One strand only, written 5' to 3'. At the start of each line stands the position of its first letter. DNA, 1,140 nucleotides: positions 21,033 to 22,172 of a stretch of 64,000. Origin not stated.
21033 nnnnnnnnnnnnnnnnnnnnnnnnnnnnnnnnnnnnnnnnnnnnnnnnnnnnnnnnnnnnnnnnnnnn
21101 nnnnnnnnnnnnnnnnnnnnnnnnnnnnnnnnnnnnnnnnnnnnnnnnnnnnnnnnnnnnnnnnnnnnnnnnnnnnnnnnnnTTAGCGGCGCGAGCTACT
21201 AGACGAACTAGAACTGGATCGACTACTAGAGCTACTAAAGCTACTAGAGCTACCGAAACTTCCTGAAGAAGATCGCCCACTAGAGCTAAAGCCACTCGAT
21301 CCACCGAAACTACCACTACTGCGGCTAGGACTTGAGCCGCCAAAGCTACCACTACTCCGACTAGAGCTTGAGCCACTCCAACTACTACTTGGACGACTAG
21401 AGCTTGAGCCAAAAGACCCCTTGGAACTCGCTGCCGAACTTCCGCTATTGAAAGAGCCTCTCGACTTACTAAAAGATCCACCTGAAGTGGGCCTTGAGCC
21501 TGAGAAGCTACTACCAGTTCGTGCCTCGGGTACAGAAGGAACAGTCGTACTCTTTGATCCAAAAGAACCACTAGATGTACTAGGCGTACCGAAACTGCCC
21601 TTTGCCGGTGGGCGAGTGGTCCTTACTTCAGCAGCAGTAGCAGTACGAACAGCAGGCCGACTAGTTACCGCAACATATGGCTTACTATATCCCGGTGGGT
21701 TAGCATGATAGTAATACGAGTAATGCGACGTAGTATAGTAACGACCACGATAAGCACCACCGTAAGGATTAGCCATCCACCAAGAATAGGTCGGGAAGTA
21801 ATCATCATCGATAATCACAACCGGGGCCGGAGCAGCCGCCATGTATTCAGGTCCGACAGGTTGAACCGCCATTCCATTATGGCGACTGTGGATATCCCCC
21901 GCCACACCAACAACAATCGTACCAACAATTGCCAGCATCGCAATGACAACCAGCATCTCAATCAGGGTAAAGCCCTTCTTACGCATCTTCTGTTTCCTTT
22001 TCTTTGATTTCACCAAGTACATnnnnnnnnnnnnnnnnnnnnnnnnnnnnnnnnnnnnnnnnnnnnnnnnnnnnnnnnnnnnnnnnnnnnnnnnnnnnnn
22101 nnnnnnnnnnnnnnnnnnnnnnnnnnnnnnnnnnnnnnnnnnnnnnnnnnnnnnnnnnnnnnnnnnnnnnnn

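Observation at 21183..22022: Prepilin-like protein with Tyr-rich segment and ~150-residue Ser/Gly/Arg low-complexity tail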

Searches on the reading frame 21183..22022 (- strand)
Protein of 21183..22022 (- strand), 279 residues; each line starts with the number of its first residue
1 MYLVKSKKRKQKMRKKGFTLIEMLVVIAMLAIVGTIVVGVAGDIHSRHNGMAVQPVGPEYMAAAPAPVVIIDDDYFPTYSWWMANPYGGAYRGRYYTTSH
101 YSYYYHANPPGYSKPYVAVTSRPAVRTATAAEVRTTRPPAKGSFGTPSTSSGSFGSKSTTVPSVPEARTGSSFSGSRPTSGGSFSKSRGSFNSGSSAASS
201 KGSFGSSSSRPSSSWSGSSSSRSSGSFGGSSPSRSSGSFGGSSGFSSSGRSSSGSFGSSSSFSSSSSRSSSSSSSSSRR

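Call 6: search_protein_families(library=pfam, proteins=[window:21183-22022:-], max_evalue=0.1)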
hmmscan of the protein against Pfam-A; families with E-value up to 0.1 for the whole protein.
window:21183-22022:- (279 aa): 1 family
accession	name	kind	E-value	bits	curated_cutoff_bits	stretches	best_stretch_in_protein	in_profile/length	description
PF07963.17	N_methyl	-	4.3e-08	32.8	21.2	1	13-37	2-26/27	Prokaryotic N-terminal methylation motif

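Call 7: search_protein_families(library=ncbifam, proteins=[window:21183-22022:-], max_evalue=1)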
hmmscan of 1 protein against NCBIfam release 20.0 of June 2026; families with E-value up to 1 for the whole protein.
window:21183-22022:- (279 aa): 18 families
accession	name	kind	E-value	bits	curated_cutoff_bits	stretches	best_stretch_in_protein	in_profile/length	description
TIGR02532.1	IV_pilin_GFxxxE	domain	2.8e-07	30.1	16.3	1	15-37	1-23/24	prepilin-type N-terminal cleavage/methylation domain-containing protein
TIGR01708.2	typeII_sec_gspH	equivalog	8.6e-05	22.6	80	1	16-43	2-29/169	type II secretion system minor pseudopilin GspH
NF007862.0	PRK10574.1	equivalog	0.00035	20.7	138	1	13-38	2-27/145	prepilin peptidase-dependent pilin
NF041013.1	T4P_ComGE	equivalog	0.00068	19.7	49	1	15-43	3-31/83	competence type IV pilus minor pilin ComGE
NF038304.1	EPS_HpsC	equivalog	0.0051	16.4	200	1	5-37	10-42/318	hormogonium polysaccharide secretion pseudopilin HpsC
NF040982.1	ComGD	equivalog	0.0061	17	70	1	15-36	1-22/139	competence type IV pilus minor pilin ComGD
NF040999.1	pilin_ComGC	equivalog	0.0064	16.7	75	1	15-34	1-20/84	competence type IV pilus major pilin ComGC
NF007800.0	PRK10506.1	equivalog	0.0078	16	158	1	11-34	4-27/163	prepilin peptidase-dependent protein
NF041775.1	typeIV_PilA_Myxo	equivalog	0.0096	15.9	400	1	13-38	8-33/214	type IV pilin protein PilA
TIGR02596.1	TIGR02596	subfamily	0.011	15.9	70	1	18-41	1-25/196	Verru_Chthon cassette protein D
TIGR01710.1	typeII_sec_gspG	equivalog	0.014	15.5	88.85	1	16-38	1-23/134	type II secretion system major pseudopilin GspG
NF041002.1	pilin_ComGF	equivalog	0.022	15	80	1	15-39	1-25/139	competence type IV pilus minor pilin ComGF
NF047827.1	T3SSXpsH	equivalog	0.023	14.5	160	1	16-40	1-25/145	type II secretion system protein XpsH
TIGR02599.1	TIGR02599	subfamily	0.035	13.3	256.5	1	17-43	1-27/361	Verru_Chthon cassette protein C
TIGR01707.1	gspI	equivalog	0.11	13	44.35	1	17-40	1-24/101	type II secretion system minor pseudopilin GspI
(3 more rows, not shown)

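Call 8: search_protein_families(library=phrogs, proteins=[window:21183-22022:-], max_evalue=0.01)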
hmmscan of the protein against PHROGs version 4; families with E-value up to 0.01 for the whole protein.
window:21183-22022:- (279 aa): 5 families
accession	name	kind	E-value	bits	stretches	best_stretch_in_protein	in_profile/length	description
phrog_13280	-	unknown function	2.7e-06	28.2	1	13-42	1-30/67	-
phrog_10597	-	unknown function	0.00017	22.5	1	14-39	3-28/59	-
phrog_27437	-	unknown function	0.00031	21.9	1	13-47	5-39/140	-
phrog_11263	-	unknown function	0.0022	18.7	1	15-39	1-25/72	-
phrog_11596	-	unknown function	0.0085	16.9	1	14-37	4-27/187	-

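Call 11: find_homologous_proteins(query=window:21186-21986:-, max_evalue=0.001)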
Query window:21186-21986:- (267 aa): 2 proteins with E <= 0.001 among 8000 candidates.
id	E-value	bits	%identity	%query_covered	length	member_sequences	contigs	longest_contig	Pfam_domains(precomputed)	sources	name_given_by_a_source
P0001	1.6e-153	527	100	100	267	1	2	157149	PF07963.18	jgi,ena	-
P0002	2.2e-122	425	88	69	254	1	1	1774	PF07963.18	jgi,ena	-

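Call 12: search_dna_similar(query=window:21186-21986:-, collection=phages, mode=protein, max_evalue=0.01)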
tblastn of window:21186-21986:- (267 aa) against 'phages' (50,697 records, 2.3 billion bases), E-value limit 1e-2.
No match.

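Call 13: find_encoding_contigs(protein=P0001, flank=10000, max_places=6)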
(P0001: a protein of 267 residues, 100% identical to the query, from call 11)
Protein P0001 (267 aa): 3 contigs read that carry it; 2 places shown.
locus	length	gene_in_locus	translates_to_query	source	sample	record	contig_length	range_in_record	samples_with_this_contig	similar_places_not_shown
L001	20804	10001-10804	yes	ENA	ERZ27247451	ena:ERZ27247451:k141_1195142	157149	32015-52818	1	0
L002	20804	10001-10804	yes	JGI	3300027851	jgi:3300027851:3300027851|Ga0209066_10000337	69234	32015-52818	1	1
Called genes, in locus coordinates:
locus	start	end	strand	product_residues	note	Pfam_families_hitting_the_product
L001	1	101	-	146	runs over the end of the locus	-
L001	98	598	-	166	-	-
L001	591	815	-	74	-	-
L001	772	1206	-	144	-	-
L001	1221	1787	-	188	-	-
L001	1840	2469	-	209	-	-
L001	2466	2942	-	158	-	-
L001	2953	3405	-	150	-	-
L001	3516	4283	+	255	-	PF04446:Thg1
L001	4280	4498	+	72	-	-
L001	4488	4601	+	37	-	-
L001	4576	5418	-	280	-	PF01510:Amidase_2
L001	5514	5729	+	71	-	-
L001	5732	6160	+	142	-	-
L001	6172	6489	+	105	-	-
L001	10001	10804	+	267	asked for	PF07963:N_methyl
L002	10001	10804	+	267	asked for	PF07963:N_methyl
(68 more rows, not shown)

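Call 14: find_encoding_contigs(protein=P0002, flank=5000, max_places=6)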
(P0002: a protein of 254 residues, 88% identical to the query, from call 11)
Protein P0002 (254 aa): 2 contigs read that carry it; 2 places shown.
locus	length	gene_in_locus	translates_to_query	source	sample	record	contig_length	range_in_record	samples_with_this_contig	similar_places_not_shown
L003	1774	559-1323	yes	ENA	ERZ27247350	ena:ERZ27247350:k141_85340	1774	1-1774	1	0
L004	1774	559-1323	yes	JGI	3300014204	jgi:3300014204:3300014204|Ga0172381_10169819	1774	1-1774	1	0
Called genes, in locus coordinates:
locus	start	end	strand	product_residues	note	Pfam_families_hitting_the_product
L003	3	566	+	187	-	?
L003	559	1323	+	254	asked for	PF07963:N_methyl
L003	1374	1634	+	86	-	-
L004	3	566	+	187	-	?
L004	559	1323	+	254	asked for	PF07963:N_methyl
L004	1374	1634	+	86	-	-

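Call 31: search_protein_representatives(protein=window:21186-21881:-)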
Query: 232 residues. Proteins with E-value up to 0.001 (for the whole library): 1; up to 1e-10: 1; up to 1e-30: 1. The best 1 are listed.
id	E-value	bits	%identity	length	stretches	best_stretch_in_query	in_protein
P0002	4.6e-100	350.3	92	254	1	2-232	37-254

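Call 35: predict_structure(alignment_id=A1)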
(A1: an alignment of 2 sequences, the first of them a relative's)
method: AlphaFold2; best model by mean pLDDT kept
length: 267 residues; sequences in the alignment: 2
mean_pLDDT: 39.5   pTM: 0.15
mean pLDDT of the five models: 39.5, 38.8, 37.2, 35.6, 33.6
residues with pLDDT >= 90: 0; 70-90: 19; 50-70: 12; < 50: 236
segments of 3 or more residues with pLDDT < 50: 33-267
pLDDT, mean of each block of 10 residues (from residue 1): 67 84 69 42 34 33 37 34 33 33 33 30 32 34 35 35 36 39 34 39 34 34 35 36 38 35 40
secondary structure, 60 per line:
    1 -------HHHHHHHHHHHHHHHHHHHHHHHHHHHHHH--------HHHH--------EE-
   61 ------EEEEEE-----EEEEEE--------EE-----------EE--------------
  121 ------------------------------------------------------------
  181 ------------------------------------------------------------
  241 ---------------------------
elements in order: H8-37 H46-49 E67-72 E78-83

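Call 36: find_related_loci(query=P0001, collection=viral_contigs, flank=10000)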
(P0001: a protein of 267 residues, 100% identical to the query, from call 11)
Query P0001 (267 aa) in viral_contigs; peptide patterns used: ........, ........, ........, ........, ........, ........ (x = any residue, [..] = any of these).
72 stretches matched a pattern, but none encodes a relative of the query by tblastn (E <= 1e-3).

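Call 37: find_related_loci(query=A1, collection=metagenome_contigs, flank=10000)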
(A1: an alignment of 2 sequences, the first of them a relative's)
Query A1 (267 aa) in metagenome_contigs; peptide patterns used: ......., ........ (x = any residue, [..] = any of these).
599 stretches matched a pattern (row limit reached: there are more); 208 encode a relative of the query (tblastn E <= 1e-3); the best 80 are kept; 80 distinct loci.
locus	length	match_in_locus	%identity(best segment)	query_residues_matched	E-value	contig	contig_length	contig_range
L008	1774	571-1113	87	5-185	3e-90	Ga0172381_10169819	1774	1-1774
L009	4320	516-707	41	1-53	7e-9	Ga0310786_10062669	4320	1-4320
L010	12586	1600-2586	39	1-67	1e-8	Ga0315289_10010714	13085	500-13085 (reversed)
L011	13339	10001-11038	39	1-67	1e-8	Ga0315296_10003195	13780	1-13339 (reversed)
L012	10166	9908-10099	39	1-65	5e-8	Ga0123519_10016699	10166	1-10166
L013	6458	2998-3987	37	1-67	5e-8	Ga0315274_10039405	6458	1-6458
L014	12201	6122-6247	45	1-42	5e-8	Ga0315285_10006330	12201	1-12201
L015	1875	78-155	77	1-26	5e-8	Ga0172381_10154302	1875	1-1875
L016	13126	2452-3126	68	1-28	8e-8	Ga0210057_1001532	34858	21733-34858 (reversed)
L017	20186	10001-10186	36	1-70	1e-7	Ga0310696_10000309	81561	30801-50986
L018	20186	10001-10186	36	1-70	1e-7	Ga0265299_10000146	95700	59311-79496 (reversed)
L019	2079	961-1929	38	1-65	2e-7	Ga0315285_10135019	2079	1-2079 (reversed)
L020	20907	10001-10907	40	1-65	2e-7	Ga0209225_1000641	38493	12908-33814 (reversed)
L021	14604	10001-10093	65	1-31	2e-7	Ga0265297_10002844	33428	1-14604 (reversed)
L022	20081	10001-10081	59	1-27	3e-7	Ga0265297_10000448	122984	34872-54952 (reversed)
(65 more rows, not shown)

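Call 47: find_related_loci(query=P0001, collection=genome_contigs, flank=5000)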
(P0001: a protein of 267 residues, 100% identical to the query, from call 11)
Query P0001 (267 aa) in genome_contigs; peptide patterns used: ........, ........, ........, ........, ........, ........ (x = any residue, [..] = any of these).
600 stretches matched a pattern, but none encodes a relative of the query by tblastn (E <= 1e-3).

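Call 54: search_solved_structures(query=P0001, max_evalue=1, show_alignments=2)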
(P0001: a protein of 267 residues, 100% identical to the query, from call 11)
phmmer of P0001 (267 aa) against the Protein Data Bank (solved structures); distinct sequences matched with E-value up to 1: 23.
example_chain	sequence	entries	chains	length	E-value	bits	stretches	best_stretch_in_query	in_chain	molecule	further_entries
6xxe_A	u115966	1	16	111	0.0096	18.9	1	6-93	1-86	Uncharacterized protein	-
9egp_A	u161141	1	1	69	0.025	17.5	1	2-27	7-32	Geopilin domain 1 protein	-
8htu_U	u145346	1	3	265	0.038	16.9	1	196-241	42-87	Chlorophyll a-b binding protein, chloroplastic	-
7oui_G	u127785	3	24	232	0.051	16.5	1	200-241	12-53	Chlorophyll a-b binding protein 1, chloroplastic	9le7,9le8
9i4t_G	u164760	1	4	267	0.054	16.4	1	182-241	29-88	Chlorophyll a-b binding protein 1, chloroplastic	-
8j6z_x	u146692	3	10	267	0.059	16.3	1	182-241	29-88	Chlorophyll a-b binding protein 2, chloroplastic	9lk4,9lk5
7xqp_a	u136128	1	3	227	0.067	16.1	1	197-241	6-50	Chlorophyll a-b binding protein, chloroplastic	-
1rwt_A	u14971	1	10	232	0.089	15.7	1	198-241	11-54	Chlorophyll A-B binding protein, chloroplast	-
7tgg_A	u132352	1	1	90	0.091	15.7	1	3-26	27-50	Geopilin domain 1 protein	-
5mdx_G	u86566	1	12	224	0.11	15.4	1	200-241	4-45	Chlorophyll a-b binding protein 1, chloroplastic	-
3jcu_G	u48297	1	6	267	0.12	15.3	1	195-241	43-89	Chlorophyll a-b binding protein, chloroplastic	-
6kac_Y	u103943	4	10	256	0.12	15.3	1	193-240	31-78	Chlorophyll a-b binding protein, chloroplastic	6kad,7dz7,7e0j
4lcz_A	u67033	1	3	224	0.14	15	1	199-241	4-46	Major chlorophyll a/b binding protein LHCb1.3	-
2bhw_A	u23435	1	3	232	0.19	14.6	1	199-242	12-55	CHLOROPHYLL A-B BINDING PROTEIN AB80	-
5xnl_1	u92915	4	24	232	0.23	14.4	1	199-242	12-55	Chlorophyll a-b binding protein 8, chloroplastic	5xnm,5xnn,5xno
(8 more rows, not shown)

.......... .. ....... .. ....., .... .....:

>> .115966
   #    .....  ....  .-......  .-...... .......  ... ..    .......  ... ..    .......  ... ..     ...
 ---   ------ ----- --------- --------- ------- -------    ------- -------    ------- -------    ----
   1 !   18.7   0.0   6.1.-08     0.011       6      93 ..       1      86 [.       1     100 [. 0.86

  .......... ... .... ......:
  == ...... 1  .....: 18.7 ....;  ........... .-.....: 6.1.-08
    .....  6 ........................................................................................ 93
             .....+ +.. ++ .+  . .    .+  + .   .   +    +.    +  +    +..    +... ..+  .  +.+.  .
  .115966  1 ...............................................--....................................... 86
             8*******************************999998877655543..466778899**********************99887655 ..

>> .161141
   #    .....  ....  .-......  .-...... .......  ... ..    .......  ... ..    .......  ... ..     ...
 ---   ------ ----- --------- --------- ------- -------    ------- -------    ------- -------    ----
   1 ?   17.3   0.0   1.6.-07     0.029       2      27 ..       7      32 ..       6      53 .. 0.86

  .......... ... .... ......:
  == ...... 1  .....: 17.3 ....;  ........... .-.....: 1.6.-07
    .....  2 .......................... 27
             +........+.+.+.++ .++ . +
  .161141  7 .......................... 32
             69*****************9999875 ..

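Call 55: search_protein_families(library=padloc, proteins=[window:21183-21986:-], max_evalue=0.01)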
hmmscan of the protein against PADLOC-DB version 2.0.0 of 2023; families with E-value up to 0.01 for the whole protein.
window:21183-21986:- (267 aa): 0 families
